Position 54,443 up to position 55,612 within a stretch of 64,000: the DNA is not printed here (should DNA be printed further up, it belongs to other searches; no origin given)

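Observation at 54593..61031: Tandemly duplicated two-gene cassette: secreted EB_dh/DOMON-like putative haem protein + dedicated transmembrane chemoreceptor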

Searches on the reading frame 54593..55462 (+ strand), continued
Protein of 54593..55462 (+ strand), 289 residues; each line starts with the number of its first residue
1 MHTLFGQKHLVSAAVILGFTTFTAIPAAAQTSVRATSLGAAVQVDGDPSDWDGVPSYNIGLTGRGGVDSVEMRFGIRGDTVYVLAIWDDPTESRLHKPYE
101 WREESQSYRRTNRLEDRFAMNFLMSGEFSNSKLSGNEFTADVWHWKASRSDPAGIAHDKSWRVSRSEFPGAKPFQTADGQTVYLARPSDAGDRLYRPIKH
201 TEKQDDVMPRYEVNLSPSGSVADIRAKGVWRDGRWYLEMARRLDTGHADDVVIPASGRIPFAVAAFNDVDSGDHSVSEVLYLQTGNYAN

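Call 16: search_protein_families(library=pfam, proteins=[L026:6849-8567:+, L027:3428-5134:+, L029:3408-6593:+, L033:6819-10502:+, L034:6901-9180:+, L040:6860-10348:+, L042:6854-9067:+, L047:1314-3500:+, L051:6831-9035:+, L053:3440-5608:+], max_evalue=0.001)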
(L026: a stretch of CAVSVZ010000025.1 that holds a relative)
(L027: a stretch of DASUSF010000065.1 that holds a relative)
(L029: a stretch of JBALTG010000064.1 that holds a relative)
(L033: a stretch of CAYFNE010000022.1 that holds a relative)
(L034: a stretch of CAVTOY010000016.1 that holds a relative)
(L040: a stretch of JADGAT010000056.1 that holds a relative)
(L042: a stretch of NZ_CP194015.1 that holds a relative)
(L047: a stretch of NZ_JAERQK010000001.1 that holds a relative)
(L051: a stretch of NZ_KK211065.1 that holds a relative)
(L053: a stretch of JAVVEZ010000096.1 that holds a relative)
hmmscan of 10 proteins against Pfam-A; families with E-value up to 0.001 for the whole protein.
L026:6849-8567:+ (572 aa): 0 families

L027:3428-5134:+ (568 aa): 0 families

L029:3408-6593:+ (1061 aa): 5 families
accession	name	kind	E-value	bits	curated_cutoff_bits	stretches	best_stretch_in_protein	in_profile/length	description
PF02518.31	HATPase_c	-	1e-26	94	26.4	1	416-529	1-108/111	Histidine kinase-, DNA gyrase B-, and HSP90-like ATPase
PF00072.30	Response_reg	-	4.6e-25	88.4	30.2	1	699-809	1-109/111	Response regulator receiver domain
PF00512.31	HisKA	-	7e-17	61.7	26.9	1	304-369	1-66/66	His Kinase A (phospho-acceptor) domain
PF01627.28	Hpt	-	1.4e-08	35.3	24.6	1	864-932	2-66/84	Hpt domain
PF00672.30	HAMP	-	0.00081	20.1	25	0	233-285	2-52/53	HAMP domain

L033:6819-10502:+ (1227 aa): 8 families
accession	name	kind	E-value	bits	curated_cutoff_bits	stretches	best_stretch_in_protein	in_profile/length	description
PF00072.30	Response_reg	-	1.7e-49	167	30.2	2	878-989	1-110/111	Response regulator receiver domain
PF02518.31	HATPase_c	-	6.8e-27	94.5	26.4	1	587-698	1-106/111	Histidine kinase-, DNA gyrase B-, and HSP90-like ATPase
PF00512.31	HisKA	-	1.6e-21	76.5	26.9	1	475-540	1-66/66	His Kinase A (phospho-acceptor) domain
PF13185.12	GAF_2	-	6e-12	46.4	28.6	1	315-447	2-129/136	GAF domain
PF00672.30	HAMP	-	5.3e-11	43.1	25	1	236-288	1-52/53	HAMP domain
PF01627.28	Hpt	-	6.6e-11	42.7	24.6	1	1042-1118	2-78/84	Hpt domain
PF01590.32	GAF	-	2.4e-08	35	22.4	1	321-448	6-128/133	GAF domain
PF13492.12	GAF_3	-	0.00069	20.5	27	0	316-455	1-129/129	GAF domain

L034:6901-9180:+ (759 aa): 3 families
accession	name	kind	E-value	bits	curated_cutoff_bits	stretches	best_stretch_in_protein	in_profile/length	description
PF00563.25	EAL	-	5e-76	255.6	31.3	1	502-737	2-236/236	EAL domain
PF00990.26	GGDEF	-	3.6e-45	154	23.8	2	313-394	1-82/161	Diguanylate cyclase, GGDEF domain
PF00672.30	HAMP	-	0.00045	20.9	25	0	239-288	2-51/53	HAMP domain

L040:6860-10348:+ (1162 aa): 5 families
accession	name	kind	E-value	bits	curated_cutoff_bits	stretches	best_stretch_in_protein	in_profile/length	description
PF00072.30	Response_reg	-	7.7e-37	126.3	30.2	2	696-820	1-110/111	Response regulator receiver domain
PF02518.31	HATPase_c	-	1.1e-27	97.1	26.4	1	410-524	1-109/111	Histidine kinase-, DNA gyrase B-, and HSP90-like ATPase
PF00512.31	HisKA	-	3.4e-20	72.3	26.9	1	298-363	1-66/66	His Kinase A (phospho-acceptor) domain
PF00027.35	cNMP_binding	-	4.8e-13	49.3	27.5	1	896-968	3-79/89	Cyclic nucleotide-binding domain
PF01627.28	Hpt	-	1.1e-11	45.2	24.6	1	1075-1137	1-63/84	Hpt domain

L042:6854-9067:+ (737 aa): 2 families
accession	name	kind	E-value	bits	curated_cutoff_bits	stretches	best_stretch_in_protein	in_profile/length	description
PF00563.25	EAL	-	2.1e-73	247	31.3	1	469-703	2-236/236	EAL domain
PF00990.26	GGDEF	-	2.3e-46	157.9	23.8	1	295-449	1-161/161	Diguanylate cyclase, GGDEF domain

L047:1314-3500:+ (728 aa): 2 families
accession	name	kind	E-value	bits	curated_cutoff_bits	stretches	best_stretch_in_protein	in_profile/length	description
PF00563.25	EAL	-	3.7e-68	229.9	31.3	1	476-707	3-234/236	EAL domain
PF00990.26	GGDEF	-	1.3e-45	155.5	23.8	1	300-454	1-160/161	Diguanylate cyclase, GGDEF domain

L051:6831-9035:+ (734 aa): 2 families
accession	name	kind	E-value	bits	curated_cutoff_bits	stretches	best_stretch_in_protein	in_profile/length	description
PF00563.25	EAL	-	9.4e-78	261.3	31.3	1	486-719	3-236/236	EAL domain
PF00990.26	GGDEF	-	1.1e-49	168.7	23.8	1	310-465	1-161/161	Diguanylate cyclase, GGDEF domain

L053:3440-5608:+ (722 aa): 2 families
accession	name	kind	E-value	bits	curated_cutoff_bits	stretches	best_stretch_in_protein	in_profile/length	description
PF00593.30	TonB_dep_Rec_b-barrel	-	4.6e-13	50.3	27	1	247-595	8-353/436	TonB dependent receptor-like, beta-barrel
PF14905.12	OMP_b-brl_3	-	6.8e-06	25.8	27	1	371-595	70-300/408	Outer membrane protein beta-barrel family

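Call 25: predict_structure(alignment_id=A1)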
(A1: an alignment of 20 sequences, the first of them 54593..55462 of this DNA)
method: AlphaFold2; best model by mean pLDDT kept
length: 289 residues; sequences in the alignment: 20
mean_pLDDT: 74.5   pTM: 0.74
mean pLDDT of the five models: 74.5, 70.0, 69.2, 66.1, 61.5
residues with pLDDT >= 90: 62; 70-90: 133; 50-70: 55; < 50: 39
segments of 3 or more residues with pLDDT < 50: 1-29, 150-155, 287-289
pLDDT, mean of each block of 10 residues (from residue 1): 35 37 43 90 87 94 90 92 88 62 77 78 83 82 64 54 89 89 78 67 66 68 76 85 73 78 82 84 69
secondary structure, 60 per line:
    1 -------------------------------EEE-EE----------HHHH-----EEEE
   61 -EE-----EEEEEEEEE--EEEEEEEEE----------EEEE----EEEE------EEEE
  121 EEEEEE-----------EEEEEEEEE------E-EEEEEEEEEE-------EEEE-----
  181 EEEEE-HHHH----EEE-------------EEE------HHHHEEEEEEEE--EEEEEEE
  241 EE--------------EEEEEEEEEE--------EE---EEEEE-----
elements in order: E32-34 H48-51 E57-60 E69-77 E80-88 E99-102 E107-110 E117-126 E138-146 E155-164 E172-175 E181-185 H187-190 E195-197 E211-213 H220-223 E224-231 E234-242 E257-266 E280-284

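Call 32: search_solved_structures(query=A2, max_evalue=10, show_alignments=3)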
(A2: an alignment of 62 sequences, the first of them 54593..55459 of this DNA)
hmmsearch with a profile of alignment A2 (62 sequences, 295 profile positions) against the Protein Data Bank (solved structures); distinct sequences matched with E-value up to 10: 3.
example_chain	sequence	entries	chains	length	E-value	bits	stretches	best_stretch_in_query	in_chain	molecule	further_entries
7b04_C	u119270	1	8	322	3.4e-11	45.9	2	228-279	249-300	Nitrite oxidoreductase subunit C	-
2ivf_C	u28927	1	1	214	0.0021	20.4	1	229-275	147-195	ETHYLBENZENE DEHYDROGENASE GAMMA-SUBUNIT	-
1i82_A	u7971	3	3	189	0.0057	18.9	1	43-110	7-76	ENDO-1,4-BETA-XYLANASE A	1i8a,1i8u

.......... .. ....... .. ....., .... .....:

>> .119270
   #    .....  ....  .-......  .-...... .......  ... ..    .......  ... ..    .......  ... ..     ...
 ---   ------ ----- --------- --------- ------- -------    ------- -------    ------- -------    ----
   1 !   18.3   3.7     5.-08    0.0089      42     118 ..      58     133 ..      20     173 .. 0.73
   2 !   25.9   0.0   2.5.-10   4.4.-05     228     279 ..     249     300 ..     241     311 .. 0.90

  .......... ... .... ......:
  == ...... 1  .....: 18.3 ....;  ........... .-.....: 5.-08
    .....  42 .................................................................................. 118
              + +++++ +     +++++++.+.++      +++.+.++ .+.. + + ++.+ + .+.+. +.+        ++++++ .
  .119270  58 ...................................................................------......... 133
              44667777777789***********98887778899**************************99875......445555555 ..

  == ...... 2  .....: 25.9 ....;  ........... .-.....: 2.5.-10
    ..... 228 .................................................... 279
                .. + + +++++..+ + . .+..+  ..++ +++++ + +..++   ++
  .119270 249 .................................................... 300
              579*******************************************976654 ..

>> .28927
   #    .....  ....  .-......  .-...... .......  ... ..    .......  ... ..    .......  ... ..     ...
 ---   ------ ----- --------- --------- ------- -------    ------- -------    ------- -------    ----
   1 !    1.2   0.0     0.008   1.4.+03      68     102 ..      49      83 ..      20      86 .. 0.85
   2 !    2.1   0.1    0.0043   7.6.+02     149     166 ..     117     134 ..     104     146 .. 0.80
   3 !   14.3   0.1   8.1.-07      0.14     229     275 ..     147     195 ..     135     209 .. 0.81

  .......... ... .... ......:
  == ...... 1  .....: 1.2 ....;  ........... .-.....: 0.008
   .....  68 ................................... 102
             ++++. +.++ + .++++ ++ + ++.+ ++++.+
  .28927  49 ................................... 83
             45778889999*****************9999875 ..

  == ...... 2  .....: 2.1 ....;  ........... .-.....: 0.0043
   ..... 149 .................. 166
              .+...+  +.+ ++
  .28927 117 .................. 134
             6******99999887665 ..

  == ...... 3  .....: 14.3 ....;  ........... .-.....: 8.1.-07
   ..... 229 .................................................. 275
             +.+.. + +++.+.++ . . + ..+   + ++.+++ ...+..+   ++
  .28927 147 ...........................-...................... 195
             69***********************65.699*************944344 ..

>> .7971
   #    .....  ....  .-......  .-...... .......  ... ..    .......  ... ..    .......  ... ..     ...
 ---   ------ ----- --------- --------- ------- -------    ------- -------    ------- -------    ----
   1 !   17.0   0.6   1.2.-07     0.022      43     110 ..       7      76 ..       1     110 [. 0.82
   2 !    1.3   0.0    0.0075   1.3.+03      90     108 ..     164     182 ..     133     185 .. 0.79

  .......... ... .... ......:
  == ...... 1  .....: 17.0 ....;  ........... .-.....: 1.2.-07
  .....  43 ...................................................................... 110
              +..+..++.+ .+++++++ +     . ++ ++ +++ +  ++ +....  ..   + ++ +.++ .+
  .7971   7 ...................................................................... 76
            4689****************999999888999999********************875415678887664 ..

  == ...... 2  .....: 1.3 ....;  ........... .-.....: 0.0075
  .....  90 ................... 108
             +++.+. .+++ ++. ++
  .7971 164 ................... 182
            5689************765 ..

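Call 34: search_protein_families(library=ncbifam, proteins=[window:54593-55462:+], max_evalue=0.01)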
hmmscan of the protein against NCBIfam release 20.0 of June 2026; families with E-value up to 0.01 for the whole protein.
window:54593-55462:+ (289 aa): 1 family
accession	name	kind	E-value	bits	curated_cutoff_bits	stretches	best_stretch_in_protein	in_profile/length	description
TIGR03477.1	DMSO_red_II_gam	subfamily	7.5e-05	22.2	169.85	1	45-268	14-186/206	DMSO reductase family type II enzyme, heme b subunit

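Call 42: search_protein_families(library=pfam, proteins=[L065:6712-7710:+, L063:6633-7769:+, L058:3747-4805:+, L066:7067-7789:+, L070:6698-7630:+, L071:6647-7396:+, L036:892-1944:+, L039:6929-8407:+, L041:6918-8561:+, L031:6904-8742:+], max_evalue=0.001)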
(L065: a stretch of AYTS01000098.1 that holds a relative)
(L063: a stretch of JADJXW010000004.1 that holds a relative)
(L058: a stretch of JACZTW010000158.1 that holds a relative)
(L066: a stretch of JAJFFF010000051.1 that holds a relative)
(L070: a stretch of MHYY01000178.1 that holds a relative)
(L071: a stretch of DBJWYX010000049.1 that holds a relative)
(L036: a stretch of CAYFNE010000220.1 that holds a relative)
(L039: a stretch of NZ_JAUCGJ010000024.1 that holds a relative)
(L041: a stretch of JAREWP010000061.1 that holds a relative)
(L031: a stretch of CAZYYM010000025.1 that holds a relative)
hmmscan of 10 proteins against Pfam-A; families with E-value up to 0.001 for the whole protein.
L065:6712-7710:+ (332 aa): 4 families
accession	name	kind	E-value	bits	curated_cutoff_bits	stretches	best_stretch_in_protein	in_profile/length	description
PF13343.11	SBP_bac_6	-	6.1e-21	75.4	24.6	1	93-281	27-213/245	Bacterial extracellular solute-binding protein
PF13416.11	SBP_bac_8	-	1.4e-18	68.1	27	1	38-280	3-253/279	Bacterial extracellular solute-binding protein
PF01547.30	SBP_bac_1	-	1.3e-16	61.9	26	1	30-276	7-306/307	Bacterial extracellular solute-binding protein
PF13531.11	SBP_bac_11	-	2.5e-16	60.6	25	1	35-277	14-219/227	Bacterial extracellular solute-binding protein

L063:6633-7769:+ (378 aa): 0 families

L058:3747-4805:+ (352 aa): 4 families
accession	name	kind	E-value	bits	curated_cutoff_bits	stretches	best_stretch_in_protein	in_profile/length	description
PF13343.11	SBP_bac_6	-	9.5e-22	78.1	24.6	1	92-324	4-237/245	Bacterial extracellular solute-binding protein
PF13416.11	SBP_bac_8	-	5.5e-20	72.7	27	1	53-310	2-266/279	Bacterial extracellular solute-binding protein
PF13531.11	SBP_bac_11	-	4.5e-16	59.7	25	1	39-297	3-223/227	Bacterial extracellular solute-binding protein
PF01547.30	SBP_bac_1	-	8e-13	49.5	26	1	48-291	9-305/307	Bacterial extracellular solute-binding protein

L066:7067-7789:+ (240 aa): 2 families
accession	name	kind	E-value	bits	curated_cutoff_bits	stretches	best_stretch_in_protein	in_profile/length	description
PF07963.17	N_methyl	-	1.8e-11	43.6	21.2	1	21-47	1-27/27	Prokaryotic N-terminal methylation motif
PF11453.13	DUF2950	-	1.1e-05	25.1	20.2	1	50-191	104-248/274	Protein of unknown function (DUF2950)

L070:6698-7630:+ (310 aa): 0 families

L071:6647-7396:+ (249 aa): 2 families
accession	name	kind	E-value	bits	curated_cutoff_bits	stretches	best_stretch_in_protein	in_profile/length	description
PF06439.18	3keto-disac_hyd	-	2.4e-07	31.4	26.8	1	75-243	2-184/187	3-keto-disaccharide hydrolase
PF21708.4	Glyco_hydro_59_C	-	0.00053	20.5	27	1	165-247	92-174/175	Galactocerebrosidase, C-terminal lectin domain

L036:892-1944:+ (350 aa): 1 family
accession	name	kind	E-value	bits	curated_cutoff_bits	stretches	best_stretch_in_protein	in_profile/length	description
PF00672.30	HAMP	-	1.4e-07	32.1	25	1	242-294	1-52/53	HAMP domain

L039:6929-8407:+ (492 aa): 3 families
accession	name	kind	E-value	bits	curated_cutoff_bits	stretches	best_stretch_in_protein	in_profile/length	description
PF13185.12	GAF_2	-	6.6e-11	43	28.6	1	354-463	29-136/136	GAF domain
PF00672.30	HAMP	-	5.8e-07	30.2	25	1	234-283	4-53/53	HAMP domain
PF01590.32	GAF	-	4.5e-06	27.7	22.4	1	326-462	3-133/133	GAF domain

L041:6918-8561:+ (547 aa): 3 families
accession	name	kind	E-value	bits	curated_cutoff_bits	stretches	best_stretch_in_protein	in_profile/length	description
PF02518.31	HATPase_c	-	5e-22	78.9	26.4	1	439-545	6-109/111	Histidine kinase-, DNA gyrase B-, and HSP90-like ATPase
PF00672.30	HAMP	-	1.4e-09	38.5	25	1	235-280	8-52/53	HAMP domain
PF14501.12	HATPase_c_5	-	0.00063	20.1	22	0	439-535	6-94/102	GHKL domain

L031:6904-8742:+ (612 aa): 2 families
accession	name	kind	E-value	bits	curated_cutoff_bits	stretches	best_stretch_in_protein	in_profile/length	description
PF00015.26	MCPsignal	-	1.2e-41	142.9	34.6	1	396-550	17-171/172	Methyl-accepting chemotaxis protein (MCP) signalling domain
PF00672.30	HAMP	-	5.5e-08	33.5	25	1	253-303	2-52/53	HAMP domain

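Call 43: find_encoding_contigs(protein=P0001, flank=10000, max_places=3)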
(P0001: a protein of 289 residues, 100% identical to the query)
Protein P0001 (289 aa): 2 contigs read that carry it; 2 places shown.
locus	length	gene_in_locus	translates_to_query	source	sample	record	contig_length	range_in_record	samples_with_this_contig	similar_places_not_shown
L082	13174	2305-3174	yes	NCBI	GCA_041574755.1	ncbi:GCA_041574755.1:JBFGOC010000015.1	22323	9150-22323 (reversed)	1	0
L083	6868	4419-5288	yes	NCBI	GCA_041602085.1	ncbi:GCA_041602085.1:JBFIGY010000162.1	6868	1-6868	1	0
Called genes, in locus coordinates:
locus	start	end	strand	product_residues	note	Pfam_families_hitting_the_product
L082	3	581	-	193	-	?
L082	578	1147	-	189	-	PF01327:Pep_deformylase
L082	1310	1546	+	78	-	PF01165:Ribosomal_S21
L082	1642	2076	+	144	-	-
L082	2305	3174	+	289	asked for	PF09459:EB_dh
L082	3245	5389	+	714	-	PF00015:MCPsignal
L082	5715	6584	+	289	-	PF09459:EB_dh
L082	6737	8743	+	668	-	PF06103:DUF948 (faint), PF00015:MCPsignal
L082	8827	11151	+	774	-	PF18364:Molybdopterin_N, PF00384:Molybdopterin, PF01568:Molydop_binding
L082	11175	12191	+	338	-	PF11376:DUF3179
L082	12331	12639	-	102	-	-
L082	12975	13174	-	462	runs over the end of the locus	PF02233:PNTB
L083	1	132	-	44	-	?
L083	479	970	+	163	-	PF00731:AIRC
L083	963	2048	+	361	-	PF22660:RS_preATP-grasp-like, PF02222:ATP-grasp, PF17769:PurK_C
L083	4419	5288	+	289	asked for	PF09459:EB_dh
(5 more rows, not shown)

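Call 80: search_protein_families(library=pfam, proteins=[L075:2261-3049:+, L075:3140-4120:+, L075:4524-5762:+, L075:5764-6642:+, L075:6715-7713:+, L075:7838-9085:-, L075:9072-10988:-, L053:2550-3443:+], max_evalue=0.001)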
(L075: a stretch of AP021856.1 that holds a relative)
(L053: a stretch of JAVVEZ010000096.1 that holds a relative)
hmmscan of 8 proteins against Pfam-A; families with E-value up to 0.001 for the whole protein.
L075:2261-3049:+ (262 aa): 0 families

L075:3140-4120:+ (326 aa): 2 families
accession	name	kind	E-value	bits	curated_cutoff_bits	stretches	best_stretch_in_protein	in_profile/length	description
PF09828.14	ChrB_C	-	9.5e-50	168.9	25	1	191-320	1-130/132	ChrB, C-terminal domain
PF20229.3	ChrB_N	-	4.8e-15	56.3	23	1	19-170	1-152/159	Protein ChrB, N-terminal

L075:4524-5762:+ (412 aa): 4 families
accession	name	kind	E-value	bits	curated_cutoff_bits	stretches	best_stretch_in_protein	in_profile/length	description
PF07690.21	MFS_1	-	3.9e-60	204.1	33.4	2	15-269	2-246/347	Major Facilitator Superfamily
PF12832.13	MFS_1_like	-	1.2e-16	61.1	25.2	2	241-409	15-187/373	MFS_1 like family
PF05977.19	MFS_3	-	2.4e-12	46.5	27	1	39-403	39-397/524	Transmembrane secretion effector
PF00083.30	Sugar_tr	-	4.1e-09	36.3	22.3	1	47-191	48-190/452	Sugar (and other) transporter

L075:5764-6642:+ (292 aa): 2 families
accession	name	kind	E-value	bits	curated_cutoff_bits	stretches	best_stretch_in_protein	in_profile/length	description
PF09459.16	EB_dh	-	2e-17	64.5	33.3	1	47-270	2-226/236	Ethylbenzene dehydrogenase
PF06452.16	CBM9_1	-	0.00047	20.5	23.4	0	41-108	1-69/185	Carbohydrate family 9 binding domain-like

L075:6715-7713:+ (332 aa): 4 families
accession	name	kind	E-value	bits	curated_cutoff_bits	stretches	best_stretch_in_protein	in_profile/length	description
PF13343.11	SBP_bac_6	-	9.4e-22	78.1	24.6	1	93-281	27-213/245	Bacterial extracellular solute-binding protein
PF13416.11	SBP_bac_8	-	4.1e-19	69.9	27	1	38-280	3-253/279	Bacterial extracellular solute-binding protein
PF01547.30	SBP_bac_1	-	7.3e-16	59.5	26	1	30-276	7-306/307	Bacterial extracellular solute-binding protein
PF13531.11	SBP_bac_11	-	7e-15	55.9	25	1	35-276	14-218/227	Bacterial extracellular solute-binding protein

L075:7838-9085:- (415 aa): 1 family
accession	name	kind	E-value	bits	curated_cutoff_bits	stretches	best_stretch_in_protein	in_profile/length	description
PF00271.37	Helicase_C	-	7.1e-24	84.6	23.5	1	4-107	12-110/110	Helicase conserved C-terminal domain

L075:9072-10988:- (638 aa): 6 families
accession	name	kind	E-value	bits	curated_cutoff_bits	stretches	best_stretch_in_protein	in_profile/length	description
PF00176.29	SNF2-rel_dom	-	1.4e-12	47.8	24.9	2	316-450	112-234/290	SNF2-related domain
PF13091.12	PLDc_2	-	9.5e-12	45.3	27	1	30-168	12-132/132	PLD-like domain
PF04851.21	ResIII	-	1.2e-09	38.8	22.5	1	229-379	2-163/164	Type III restriction enzyme, res subunit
PF00270.35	DEAD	-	7.6e-05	22.9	26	0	315-381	102-163/167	DEAD/DEAH box helicase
PF13401.12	AAA_22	-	0.00011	22.9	27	1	258-359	14-108/130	AAA domain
PF20720.3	nSTAND3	-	0.00068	19.8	27.2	0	236-315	4-83/155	Novel STAND NTPase 3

L053:2550-3443:+ (297 aa): 1 family
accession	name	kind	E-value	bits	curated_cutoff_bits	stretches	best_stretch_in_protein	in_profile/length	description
PF09459.16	EB_dh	-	8.5e-15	55.9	33.3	1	73-279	27-226/236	Ethylbenzene dehydrogenase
